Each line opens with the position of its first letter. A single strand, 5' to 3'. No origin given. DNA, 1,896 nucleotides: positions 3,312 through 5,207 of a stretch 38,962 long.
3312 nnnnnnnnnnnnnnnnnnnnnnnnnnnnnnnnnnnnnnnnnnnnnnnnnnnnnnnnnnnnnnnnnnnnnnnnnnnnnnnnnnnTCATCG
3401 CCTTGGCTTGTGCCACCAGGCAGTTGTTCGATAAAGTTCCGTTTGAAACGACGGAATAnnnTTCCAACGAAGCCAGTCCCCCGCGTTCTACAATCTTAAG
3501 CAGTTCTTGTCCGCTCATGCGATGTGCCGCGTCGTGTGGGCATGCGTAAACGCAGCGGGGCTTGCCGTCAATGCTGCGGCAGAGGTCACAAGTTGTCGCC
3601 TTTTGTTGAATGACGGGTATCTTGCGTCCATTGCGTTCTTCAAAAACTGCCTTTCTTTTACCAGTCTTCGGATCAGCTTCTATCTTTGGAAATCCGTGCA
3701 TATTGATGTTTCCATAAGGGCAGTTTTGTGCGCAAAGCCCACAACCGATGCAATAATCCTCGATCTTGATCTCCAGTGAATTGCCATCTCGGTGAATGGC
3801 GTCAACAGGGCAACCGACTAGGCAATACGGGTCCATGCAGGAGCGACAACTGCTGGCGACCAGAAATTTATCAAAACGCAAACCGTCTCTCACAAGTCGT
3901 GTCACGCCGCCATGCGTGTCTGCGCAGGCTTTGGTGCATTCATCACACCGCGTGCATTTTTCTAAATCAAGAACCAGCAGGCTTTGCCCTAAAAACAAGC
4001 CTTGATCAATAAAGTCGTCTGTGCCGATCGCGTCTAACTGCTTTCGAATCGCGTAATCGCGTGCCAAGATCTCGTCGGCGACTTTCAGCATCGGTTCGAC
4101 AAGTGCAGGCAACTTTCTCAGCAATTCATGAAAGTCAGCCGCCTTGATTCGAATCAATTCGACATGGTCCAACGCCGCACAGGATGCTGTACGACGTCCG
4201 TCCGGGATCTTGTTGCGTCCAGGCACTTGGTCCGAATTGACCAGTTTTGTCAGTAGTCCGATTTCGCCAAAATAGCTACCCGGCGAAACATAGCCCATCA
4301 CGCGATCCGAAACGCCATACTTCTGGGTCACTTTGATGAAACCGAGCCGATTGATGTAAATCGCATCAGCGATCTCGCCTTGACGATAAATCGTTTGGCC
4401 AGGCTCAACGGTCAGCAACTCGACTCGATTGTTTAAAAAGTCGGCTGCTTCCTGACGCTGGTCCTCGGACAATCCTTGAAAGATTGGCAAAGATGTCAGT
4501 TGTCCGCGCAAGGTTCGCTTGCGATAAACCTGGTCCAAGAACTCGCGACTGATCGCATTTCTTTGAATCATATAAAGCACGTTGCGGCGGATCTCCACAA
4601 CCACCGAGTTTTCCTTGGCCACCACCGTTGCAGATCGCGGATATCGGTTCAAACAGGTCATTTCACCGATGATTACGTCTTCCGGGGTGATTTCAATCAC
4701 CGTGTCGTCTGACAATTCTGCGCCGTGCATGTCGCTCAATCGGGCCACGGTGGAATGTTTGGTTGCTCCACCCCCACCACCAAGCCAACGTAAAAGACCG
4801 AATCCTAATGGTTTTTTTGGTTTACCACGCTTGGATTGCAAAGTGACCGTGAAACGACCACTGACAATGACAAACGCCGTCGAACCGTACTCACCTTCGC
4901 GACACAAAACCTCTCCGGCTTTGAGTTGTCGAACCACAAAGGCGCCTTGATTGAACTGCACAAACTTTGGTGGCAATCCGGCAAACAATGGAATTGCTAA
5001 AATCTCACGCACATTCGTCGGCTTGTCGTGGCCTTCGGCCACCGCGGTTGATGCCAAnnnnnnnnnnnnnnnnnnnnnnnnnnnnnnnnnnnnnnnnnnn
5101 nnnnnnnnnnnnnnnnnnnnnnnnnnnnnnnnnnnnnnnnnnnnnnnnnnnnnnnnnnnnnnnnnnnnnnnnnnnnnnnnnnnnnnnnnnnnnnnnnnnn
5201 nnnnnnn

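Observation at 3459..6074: Fe-S electron wire interrupted by two cyclic-nucleotide-binding domains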

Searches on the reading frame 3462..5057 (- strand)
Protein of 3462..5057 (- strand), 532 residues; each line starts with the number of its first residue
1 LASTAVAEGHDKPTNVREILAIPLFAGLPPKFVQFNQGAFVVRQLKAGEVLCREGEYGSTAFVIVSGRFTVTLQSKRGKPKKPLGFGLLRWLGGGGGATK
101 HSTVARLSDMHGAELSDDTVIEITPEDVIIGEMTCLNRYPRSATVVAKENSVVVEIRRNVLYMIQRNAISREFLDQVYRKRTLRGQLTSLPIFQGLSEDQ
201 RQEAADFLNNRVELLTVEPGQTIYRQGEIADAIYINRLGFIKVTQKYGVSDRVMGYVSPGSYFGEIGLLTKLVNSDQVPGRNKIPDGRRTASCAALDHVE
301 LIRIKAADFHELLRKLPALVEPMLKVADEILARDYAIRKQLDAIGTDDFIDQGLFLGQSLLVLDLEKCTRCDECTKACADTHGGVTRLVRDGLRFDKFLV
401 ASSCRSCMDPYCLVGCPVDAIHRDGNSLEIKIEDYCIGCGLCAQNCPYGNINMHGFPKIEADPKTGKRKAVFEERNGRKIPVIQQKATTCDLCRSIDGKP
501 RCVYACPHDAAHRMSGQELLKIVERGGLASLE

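Call 46: search_protein_representatives(protein=window:3462-5057:-)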
Query: 532 residues. Proteins with E-value up to 0.001 (for the whole library): 6802; up to 1e-10: 1785; up to 1e-30: 680. The best 150 are listed.
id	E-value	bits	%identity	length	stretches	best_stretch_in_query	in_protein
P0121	1.6e-166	571.5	56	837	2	18-528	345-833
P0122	4.9e-149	513.8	49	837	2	16-524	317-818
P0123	7.2e-149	513.3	49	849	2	16-522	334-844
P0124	1.4e-146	505.8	52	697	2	19-524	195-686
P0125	1.0e-137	476.4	53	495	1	17-524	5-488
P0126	3.0e-132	458.5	51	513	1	16-524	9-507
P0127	5.8e-132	457.5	51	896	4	208-523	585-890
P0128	1.1e-129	450.0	47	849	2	15-524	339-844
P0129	4.9e-128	444.5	48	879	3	128-527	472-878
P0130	1.2e-126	439.9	58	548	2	197-524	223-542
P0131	1.3e-126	439.9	54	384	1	147-525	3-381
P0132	3.9e-126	438.3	50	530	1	24-524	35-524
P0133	8.9e-125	433.8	48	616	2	282-519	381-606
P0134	1.3e-123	430.0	49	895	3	118-529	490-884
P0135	5.1e-123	428.0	44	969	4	195-525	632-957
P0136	2.8e-121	422.2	47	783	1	7-519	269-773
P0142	1.6e-115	403.2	45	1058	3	124-520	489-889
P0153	6.9e-109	381.4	44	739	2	8-518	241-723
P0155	2.5e-107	376.2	43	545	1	17-523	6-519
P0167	6.9e-103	361.6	40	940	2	23-527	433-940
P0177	2.9e-96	339.7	41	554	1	12-523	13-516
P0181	2.6e-95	336.6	42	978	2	25-524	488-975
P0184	1.0e-94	334.6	46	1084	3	211-523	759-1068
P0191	5.2e-92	325.7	42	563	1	8-514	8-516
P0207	3.2e-88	313.2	39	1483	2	13-525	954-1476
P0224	2.3e-80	287.3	36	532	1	17-524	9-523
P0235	3.0e-76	273.7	40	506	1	13-517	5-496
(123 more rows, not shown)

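Call 47: search_protein_families(library=pfam, proteins=[P0125, P0126, P0124, P0136, P0142, P0207, P0167, P0181, P0184, P0153], max_evalue=0.00001)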
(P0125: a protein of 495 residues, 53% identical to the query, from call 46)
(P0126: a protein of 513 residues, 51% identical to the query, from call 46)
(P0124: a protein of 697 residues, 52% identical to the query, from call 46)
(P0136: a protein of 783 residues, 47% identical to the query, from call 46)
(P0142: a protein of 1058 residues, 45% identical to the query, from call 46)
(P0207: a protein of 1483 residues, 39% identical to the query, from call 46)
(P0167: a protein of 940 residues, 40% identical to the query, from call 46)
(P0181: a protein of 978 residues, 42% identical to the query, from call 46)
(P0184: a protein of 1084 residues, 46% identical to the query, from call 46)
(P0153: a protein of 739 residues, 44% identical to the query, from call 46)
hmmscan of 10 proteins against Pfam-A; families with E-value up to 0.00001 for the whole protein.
P0125 (495 aa): 10 families
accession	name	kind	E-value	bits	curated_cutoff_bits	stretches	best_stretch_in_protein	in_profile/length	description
PF00027.35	cNMP_binding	-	4.5e-35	119.9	27.5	1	192-292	2-88/89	Cyclic nucleotide-binding domain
PF12838.12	Fer4_7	-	8.2e-11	42.6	27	1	380-430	2-51/52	4Fe-4S dicluster domain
PF13187.11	Fer4_9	-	6e-09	36.2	27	0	416-474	1-51/52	4Fe-4S dicluster domain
PF00037.32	Fer4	-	2.6e-08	33.8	21.1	1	411-432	2-23/24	4Fe-4S binding domain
PF14697.11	Fer4_21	-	3.1e-08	34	35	0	412-461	3-54/59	4Fe-4S dicluster domain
PF13247.11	Fer4_11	-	1.4e-07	32.1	26.2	1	374-473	4-93/100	4Fe-4S dicluster domain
PF12837.12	Fer4_6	-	3.9e-07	30.1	25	0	414-432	6-24/24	4Fe-4S binding domain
PF12797.12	Fer4_2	-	4.9e-07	29.7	24.5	0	412-429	5-22/22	4Fe-4S binding domain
PF13237.11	Fer4_10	-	1.3e-06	28.6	25.5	0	413-471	5-53/53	4Fe-4S dicluster domain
PF25160.1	LdpA_Fe-S-bd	-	2.3e-06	27.7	27.6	1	383-436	5-47/49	LdpA Fe-S cluster-binding domain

P0126 (513 aa): 5 families
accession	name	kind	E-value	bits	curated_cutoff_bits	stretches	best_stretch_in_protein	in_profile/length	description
PF00027.35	cNMP_binding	-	1.9e-33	114.7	27.5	1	199-254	3-58/89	Cyclic nucleotide-binding domain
PF12838.12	Fer4_7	-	1e-12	48.8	27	1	429-493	1-52/52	4Fe-4S dicluster domain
PF13187.11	Fer4_9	-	3.8e-10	40.1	27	0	430-493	2-51/52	4Fe-4S dicluster domain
PF12837.12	Fer4_6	-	5.5e-06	26.5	25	0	429-445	8-24/24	4Fe-4S binding domain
PF13183.11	Fer4_8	-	7e-06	26.9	27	0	429-491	4-66/68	4Fe-4S dicluster domain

P0124 (697 aa): 12 families
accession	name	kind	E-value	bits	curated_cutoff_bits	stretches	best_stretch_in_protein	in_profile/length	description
PF00027.35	cNMP_binding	-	4.6e-33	113.5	27.5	2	385-484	3-88/89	Cyclic nucleotide-binding domain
PF00037.32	Fer4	-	4.3e-17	61.6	21.1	0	603-624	2-23/24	4Fe-4S binding domain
PF13187.11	Fer4_9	-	1.7e-16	60.4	27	1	110-168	1-51/52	4Fe-4S dicluster domain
PF12838.12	Fer4_7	-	2.3e-15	57.2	27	1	608-672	1-52/52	4Fe-4S dicluster domain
PF12837.12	Fer4_6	-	4.1e-13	49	25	0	609-624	9-24/24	4Fe-4S binding domain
PF14697.11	Fer4_21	-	1.4e-12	47.9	35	1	105-170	2-58/59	4Fe-4S dicluster domain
PF13237.11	Fer4_10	-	7.2e-12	45.5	25.5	0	104-165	2-53/53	4Fe-4S dicluster domain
PF12797.12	Fer4_2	-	2.3e-09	37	24.5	0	605-621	6-22/22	4Fe-4S binding domain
PF13534.11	Fer4_17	-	7.4e-07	30.1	22.2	0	110-167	1-59/61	4Fe-4S dicluster domain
PF13183.11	Fer4_8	-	1.4e-06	29.2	27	0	109-166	3-66/68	4Fe-4S dicluster domain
PF25160.1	LdpA_Fe-S-bd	-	2.5e-06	27.6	27.6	1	575-628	5-47/49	LdpA Fe-S cluster-binding domain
PF13484.11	Fer4_16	-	6.8e-06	27.2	30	0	154-175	2-24/66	4Fe-4S double cluster binding domain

P0136 (783 aa): 5 families
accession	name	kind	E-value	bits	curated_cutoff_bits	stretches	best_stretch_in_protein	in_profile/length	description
PF00027.35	cNMP_binding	-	4.5e-40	136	27.5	2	486-571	2-88/89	Cyclic nucleotide-binding domain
PF13187.11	Fer4_9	-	7.5e-09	35.9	27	0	691-764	2-51/52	4Fe-4S dicluster domain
PF12838.12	Fer4_7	-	9.4e-08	32.8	27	0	691-764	2-52/52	4Fe-4S dicluster domain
PF00037.32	Fer4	-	4.1e-07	30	21.1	0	686-706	3-23/24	4Fe-4S binding domain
PF12837.12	Fer4_6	-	3.8e-06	27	25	0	691-706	9-24/24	4Fe-4S binding domain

P0142 (1058 aa): 13 families
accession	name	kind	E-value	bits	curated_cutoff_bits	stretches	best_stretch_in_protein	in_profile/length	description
PF00027.35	cNMP_binding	-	2.3e-25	88.8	27.5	1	580-684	2-89/89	Cyclic nucleotide-binding domain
PF12838.12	Fer4_7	-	1.9e-16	60.7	27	2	254-320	2-52/52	4Fe-4S dicluster domain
PF13187.11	Fer4_9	-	6.6e-14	52.1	27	1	253-320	1-51/52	4Fe-4S dicluster domain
PF14697.11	Fer4_21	-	2.3e-13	50.5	35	0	776-826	6-59/59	4Fe-4S dicluster domain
PF00037.32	Fer4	-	3.1e-13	49.4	21.1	0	805-824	4-23/24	4Fe-4S binding domain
PF13237.11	Fer4_10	-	3.4e-13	49.7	25.5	0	303-331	6-22/53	4Fe-4S dicluster domain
PF12837.12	Fer4_6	-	2.2e-12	46.7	25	0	247-265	2-20/24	4Fe-4S binding domain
PF12797.12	Fer4_2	-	2.2e-10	40.2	24.5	0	806-821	7-22/22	4Fe-4S binding domain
PF13534.11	Fer4_17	-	1.8e-08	35.2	22.2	0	253-319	1-59/61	4Fe-4S dicluster domain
PF13484.11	Fer4_16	-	5.1e-08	34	30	0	305-336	1-32/66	4Fe-4S double cluster binding domain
PF00293.34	NUDIX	-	1.2e-06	28.9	21.1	1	895-993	4-118/134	NUDIX domain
PF12800.12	Fer4_4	-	5e-06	26.8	24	0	807-822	2-17/17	4Fe-4S binding domain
PF13183.11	Fer4_8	-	5.2e-06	27.3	27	0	252-318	3-66/68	4Fe-4S dicluster domain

P0207 (1483 aa): 11 families
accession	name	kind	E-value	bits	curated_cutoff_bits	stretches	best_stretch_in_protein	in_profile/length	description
PF01512.22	Complex1_51K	-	8e-37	126.9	31.2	1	206-367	3-146/150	Nuo51 FMN-binding domain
PF01257.25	2Fe-2S_thioredx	-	9.9e-20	71.3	24.8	1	2-106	15-129/145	Thioredoxin-like [2Fe-2S] ferredoxin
PF00027.35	cNMP_binding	-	2.5e-19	69.4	27.5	0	1175-1230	3-59/89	Cyclic nucleotide-binding domain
PF10589.14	NADH_4Fe-4S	-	1.2e-17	63.9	23.5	1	531-613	6-84/85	NADH-ubiquinone oxidoreductase-F iron-sulfur binding region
PF00037.32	Fer4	-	5.5e-12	45.4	21.1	0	1393-1413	3-23/24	4Fe-4S binding domain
PF13187.11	Fer4_9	-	1.4e-11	44.7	27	1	865-922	2-51/52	4Fe-4S dicluster domain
PF12838.12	Fer4_7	-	2.9e-08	34.5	27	0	864-922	1-52/52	4Fe-4S dicluster domain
PF13237.11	Fer4_10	-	7.3e-08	32.7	25.5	0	1394-1458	5-53/53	4Fe-4S dicluster domain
PF14697.11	Fer4_21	-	9.7e-08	32.5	35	0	859-924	2-58/59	4Fe-4S dicluster domain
PF13510.11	Fer2_4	-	1.2e-07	32.2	22.8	0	712-783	13-79/82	2Fe-2S iron-sulfur cluster binding domain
PF25160.1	LdpA_Fe-S-bd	-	6.6e-06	26.3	27.6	1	1370-1416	5-46/49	LdpA Fe-S cluster-binding domain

P0167 (940 aa): 15 families
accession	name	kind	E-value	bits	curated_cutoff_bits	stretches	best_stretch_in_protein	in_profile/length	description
PF00027.35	cNMP_binding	-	4.4e-22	78.3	27.5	1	639-721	18-86/89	Cyclic nucleotide-binding domain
PF12838.12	Fer4_7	-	1.5e-16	61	27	2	852-922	1-52/52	4Fe-4S dicluster domain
PF13187.11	Fer4_9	-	6.2e-15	55.4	27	1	313-371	1-51/52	4Fe-4S dicluster domain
PF13237.11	Fer4_10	-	3.1e-14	53.1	25.5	0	355-375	7-22/53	4Fe-4S dicluster domain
PF00037.32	Fer4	-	4.8e-14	51.9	21.1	0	849-868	4-23/24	4Fe-4S binding domain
PF12837.12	Fer4_6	-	5e-12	45.6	25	0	355-372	7-24/24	4Fe-4S binding domain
PF13484.11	Fer4_16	-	4.5e-11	43.8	30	0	357-379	2-25/66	4Fe-4S double cluster binding domain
PF14697.11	Fer4_21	-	1.3e-10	41.6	35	1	820-870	7-59/59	4Fe-4S dicluster domain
PF13183.11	Fer4_8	-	7.2e-09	36.5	27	0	312-370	3-67/68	4Fe-4S dicluster domain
PF22117.2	Fer4_Nqo3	-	2.4e-08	34.5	27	1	306-373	3-67/67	NADH-quinone oxidoreductase subunit 3, ferredoxin-like domain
PF12797.12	Fer4_2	-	4.7e-08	32.9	24.5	0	850-865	7-22/22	4Fe-4S binding domain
PF13534.11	Fer4_17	-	1.8e-07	32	22.2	0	313-370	1-59/61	4Fe-4S dicluster domain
PF13510.11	Fer2_4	-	1.4e-06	28.7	22.8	0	84-161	18-79/82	2Fe-2S iron-sulfur cluster binding domain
PF25160.1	LdpA_Fe-S-bd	-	4.1e-06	26.9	27.6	1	823-872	4-47/49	LdpA Fe-S cluster-binding domain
PF13247.11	Fer4_11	-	8.4e-06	26.4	26.2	1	817-870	6-61/100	4Fe-4S dicluster domain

P0181 (978 aa): 12 families
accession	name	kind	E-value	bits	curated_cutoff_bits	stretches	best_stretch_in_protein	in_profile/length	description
PF00027.35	cNMP_binding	-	3.1e-28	98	27.5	1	677-776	2-88/89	Cyclic nucleotide-binding domain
PF00037.32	Fer4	-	4.6e-17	61.5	21.1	0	407-427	4-24/24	4Fe-4S binding domain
PF13187.11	Fer4_9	-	2.7e-15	56.6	27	1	367-425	1-51/52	4Fe-4S dicluster domain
PF12838.12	Fer4_7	-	1.4e-14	54.7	27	1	367-425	1-52/52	4Fe-4S dicluster domain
PF12837.12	Fer4_6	-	8.1e-13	48.1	25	0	406-426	4-24/24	4Fe-4S binding domain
PF13237.11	Fer4_10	-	3.8e-11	43.2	25.5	0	361-422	2-53/53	4Fe-4S dicluster domain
PF12797.12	Fer4_2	-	1.8e-10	40.5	24.5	0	405-423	4-22/22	4Fe-4S binding domain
PF14697.11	Fer4_21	-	2.8e-10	40.6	35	1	864-915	6-59/59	4Fe-4S dicluster domain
PF13484.11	Fer4_16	-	6.7e-10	40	30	0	410-435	1-27/66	4Fe-4S double cluster binding domain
PF22117.2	Fer4_Nqo3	-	6.1e-07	30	27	1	361-427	4-67/67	NADH-quinone oxidoreductase subunit 3, ferredoxin-like domain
PF13247.11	Fer4_11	-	6.8e-07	29.8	26.2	1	861-960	5-93/100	4Fe-4S dicluster domain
PF12800.12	Fer4_4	-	7.1e-07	29.5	24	0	409-424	2-17/17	4Fe-4S binding domain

P0184 (1084 aa): 12 families
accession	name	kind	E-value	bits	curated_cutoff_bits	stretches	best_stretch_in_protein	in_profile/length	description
PF00027.35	cNMP_binding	-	2e-26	92.2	27.5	2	763-864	2-87/89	Cyclic nucleotide-binding domain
PF12838.12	Fer4_7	-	3.1e-17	63.2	27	1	333-390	2-52/52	4Fe-4S dicluster domain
PF00037.32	Fer4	-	6.8e-16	57.8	21.1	1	372-392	4-24/24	4Fe-4S binding domain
PF13187.11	Fer4_9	-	3.8e-15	56.1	27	2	332-390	1-51/52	4Fe-4S dicluster domain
PF14697.11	Fer4_21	-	3e-12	46.9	35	0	327-391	2-57/59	4Fe-4S dicluster domain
PF13237.11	Fer4_10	-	3.6e-11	43.2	25.5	0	326-387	2-53/53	4Fe-4S dicluster domain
PF12797.12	Fer4_2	-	1e-10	41.2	24.5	0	989-1004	7-22/22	4Fe-4S binding domain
PF12837.12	Fer4_6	-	2.2e-10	40.4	25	0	371-391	4-24/24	4Fe-4S binding domain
PF13484.11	Fer4_16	-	1.6e-07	32.4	30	0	375-401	1-27/66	4Fe-4S double cluster binding domain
PF13534.11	Fer4_17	-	1.9e-07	32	22.2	0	333-389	2-59/61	4Fe-4S dicluster domain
PF13183.11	Fer4_8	-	7.4e-07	30.1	27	0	331-389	3-67/68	4Fe-4S dicluster domain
PF22117.2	Fer4_Nqo3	-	1.4e-06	28.8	27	1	325-392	3-67/67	NADH-quinone oxidoreductase subunit 3, ferredoxin-like domain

P0153 (739 aa): 15 families
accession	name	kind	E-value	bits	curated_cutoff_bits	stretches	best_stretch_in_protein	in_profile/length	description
PF00027.35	cNMP_binding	-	2.4e-38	130.4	27.5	2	452-533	6-88/89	Cyclic nucleotide-binding domain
PF00037.32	Fer4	-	1.3e-18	66.4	21.1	2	646-667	2-23/24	4Fe-4S binding domain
PF12838.12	Fer4_7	-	3.8e-18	66.1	27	2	652-715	2-52/52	4Fe-4S dicluster domain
PF13187.11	Fer4_9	-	2.9e-17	62.8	27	2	621-665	2-50/52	4Fe-4S dicluster domain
PF12837.12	Fer4_6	-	3.5e-17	61.8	25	0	212-229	7-24/24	4Fe-4S binding domain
PF13510.11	Fer2_4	-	3.4e-16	59.5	22.8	1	26-101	2-81/82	2Fe-2S iron-sulfur cluster binding domain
PF14697.11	Fer4_21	-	5.7e-14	52.4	35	1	166-228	3-56/59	4Fe-4S dicluster domain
PF13237.11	Fer4_10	-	1.4e-13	51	25.5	0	164-225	2-53/53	4Fe-4S dicluster domain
PF12797.12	Fer4_2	-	2.3e-13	49.5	24.5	0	647-664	5-22/22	4Fe-4S binding domain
PF13183.11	Fer4_8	-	3.4e-09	37.5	27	0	169-227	3-67/68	4Fe-4S dicluster domain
PF13534.11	Fer4_17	-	1.6e-08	35.4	22.2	0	652-714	2-59/61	4Fe-4S dicluster domain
PF12800.12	Fer4_4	-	2.9e-08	33.8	24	0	650-665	2-17/17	4Fe-4S binding domain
PF13484.11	Fer4_16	-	8e-07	30.2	30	0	214-232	2-20/66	4Fe-4S double cluster binding domain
PF22117.2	Fer4_Nqo3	-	9.8e-07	29.3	27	1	162-230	2-67/67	NADH-quinone oxidoreductase subunit 3, ferredoxin-like domain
PF25160.1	LdpA_Fe-S-bd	-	3e-06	27.4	27.6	0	623-671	4-47/49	LdpA Fe-S cluster-binding domain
